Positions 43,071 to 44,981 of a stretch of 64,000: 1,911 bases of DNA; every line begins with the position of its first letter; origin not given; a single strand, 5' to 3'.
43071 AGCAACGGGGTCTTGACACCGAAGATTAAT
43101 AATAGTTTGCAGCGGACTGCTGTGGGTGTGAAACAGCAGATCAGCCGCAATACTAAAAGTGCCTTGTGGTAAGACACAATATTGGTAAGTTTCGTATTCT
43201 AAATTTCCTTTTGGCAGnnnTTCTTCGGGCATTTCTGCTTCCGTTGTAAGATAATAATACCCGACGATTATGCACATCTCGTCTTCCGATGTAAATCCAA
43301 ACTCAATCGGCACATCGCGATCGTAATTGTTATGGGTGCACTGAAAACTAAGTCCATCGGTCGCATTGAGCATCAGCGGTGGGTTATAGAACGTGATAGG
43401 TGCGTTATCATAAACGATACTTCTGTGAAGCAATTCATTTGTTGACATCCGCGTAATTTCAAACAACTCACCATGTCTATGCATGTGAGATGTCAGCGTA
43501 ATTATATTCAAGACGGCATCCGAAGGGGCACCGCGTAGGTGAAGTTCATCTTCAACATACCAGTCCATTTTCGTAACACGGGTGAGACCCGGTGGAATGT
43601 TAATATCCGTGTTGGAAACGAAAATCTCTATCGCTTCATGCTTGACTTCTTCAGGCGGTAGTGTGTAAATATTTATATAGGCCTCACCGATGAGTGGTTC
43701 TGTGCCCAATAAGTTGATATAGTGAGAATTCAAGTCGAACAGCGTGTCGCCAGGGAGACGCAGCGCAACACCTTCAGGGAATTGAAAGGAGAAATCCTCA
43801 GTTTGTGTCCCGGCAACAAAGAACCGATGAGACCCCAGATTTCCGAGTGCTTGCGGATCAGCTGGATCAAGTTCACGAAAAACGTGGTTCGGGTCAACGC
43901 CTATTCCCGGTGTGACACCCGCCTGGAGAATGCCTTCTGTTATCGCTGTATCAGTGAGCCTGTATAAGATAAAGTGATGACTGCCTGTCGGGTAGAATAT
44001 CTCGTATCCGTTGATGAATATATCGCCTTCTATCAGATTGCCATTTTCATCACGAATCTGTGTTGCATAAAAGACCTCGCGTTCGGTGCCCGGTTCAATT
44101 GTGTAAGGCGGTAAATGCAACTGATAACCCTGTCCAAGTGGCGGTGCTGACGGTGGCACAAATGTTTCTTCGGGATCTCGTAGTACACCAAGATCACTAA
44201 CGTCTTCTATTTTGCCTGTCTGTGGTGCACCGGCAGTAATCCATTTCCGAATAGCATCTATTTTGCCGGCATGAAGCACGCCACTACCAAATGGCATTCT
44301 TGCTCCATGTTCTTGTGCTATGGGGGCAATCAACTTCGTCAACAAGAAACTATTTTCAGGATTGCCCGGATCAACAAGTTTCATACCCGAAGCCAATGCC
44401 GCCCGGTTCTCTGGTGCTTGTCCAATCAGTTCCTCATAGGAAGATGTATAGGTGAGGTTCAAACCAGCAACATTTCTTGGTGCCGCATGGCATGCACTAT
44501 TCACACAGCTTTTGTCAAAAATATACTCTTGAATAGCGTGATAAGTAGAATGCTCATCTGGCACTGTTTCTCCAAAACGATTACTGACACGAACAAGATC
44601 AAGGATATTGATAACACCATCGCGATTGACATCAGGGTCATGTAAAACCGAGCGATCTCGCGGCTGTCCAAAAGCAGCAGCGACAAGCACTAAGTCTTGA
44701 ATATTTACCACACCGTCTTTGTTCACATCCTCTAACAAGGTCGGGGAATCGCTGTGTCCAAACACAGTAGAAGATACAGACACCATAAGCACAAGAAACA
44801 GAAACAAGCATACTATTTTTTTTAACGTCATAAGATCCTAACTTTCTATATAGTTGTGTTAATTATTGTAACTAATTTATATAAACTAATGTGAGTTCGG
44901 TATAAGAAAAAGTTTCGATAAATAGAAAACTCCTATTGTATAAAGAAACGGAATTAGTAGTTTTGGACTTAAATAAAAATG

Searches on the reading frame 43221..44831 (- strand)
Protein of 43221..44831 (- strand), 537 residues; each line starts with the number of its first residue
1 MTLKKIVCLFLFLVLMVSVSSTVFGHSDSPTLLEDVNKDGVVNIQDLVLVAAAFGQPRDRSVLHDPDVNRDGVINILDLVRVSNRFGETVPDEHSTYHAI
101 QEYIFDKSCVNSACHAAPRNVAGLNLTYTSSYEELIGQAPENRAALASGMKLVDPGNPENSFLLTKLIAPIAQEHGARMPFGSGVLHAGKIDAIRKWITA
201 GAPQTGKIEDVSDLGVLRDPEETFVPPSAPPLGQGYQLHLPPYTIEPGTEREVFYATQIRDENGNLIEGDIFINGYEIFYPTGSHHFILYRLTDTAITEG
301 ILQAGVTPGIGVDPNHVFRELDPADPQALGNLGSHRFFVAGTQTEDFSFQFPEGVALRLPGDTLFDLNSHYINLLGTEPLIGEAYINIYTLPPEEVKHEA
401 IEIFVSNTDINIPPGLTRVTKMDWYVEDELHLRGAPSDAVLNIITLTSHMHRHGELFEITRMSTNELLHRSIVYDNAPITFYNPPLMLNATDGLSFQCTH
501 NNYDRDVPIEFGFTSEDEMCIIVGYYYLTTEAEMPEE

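Call 78: search_protein_families(library=pfam, proteins=[window:43221-44831:-], max_evalue=0.0001)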
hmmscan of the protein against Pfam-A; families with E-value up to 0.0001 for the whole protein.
window:43221-44831:- (537 aa): 2 families
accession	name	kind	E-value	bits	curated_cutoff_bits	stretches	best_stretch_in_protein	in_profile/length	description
PF03712.20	Cu2_monoox_C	-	9.9e-10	38.5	23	1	409-533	15-142/157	Copper type II ascorbate-dependent monooxygenase, C-terminal domain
PF00404.24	Dockerin_1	-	2.4e-09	37.7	22.9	1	34-86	2-56/57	Dockerin type I domain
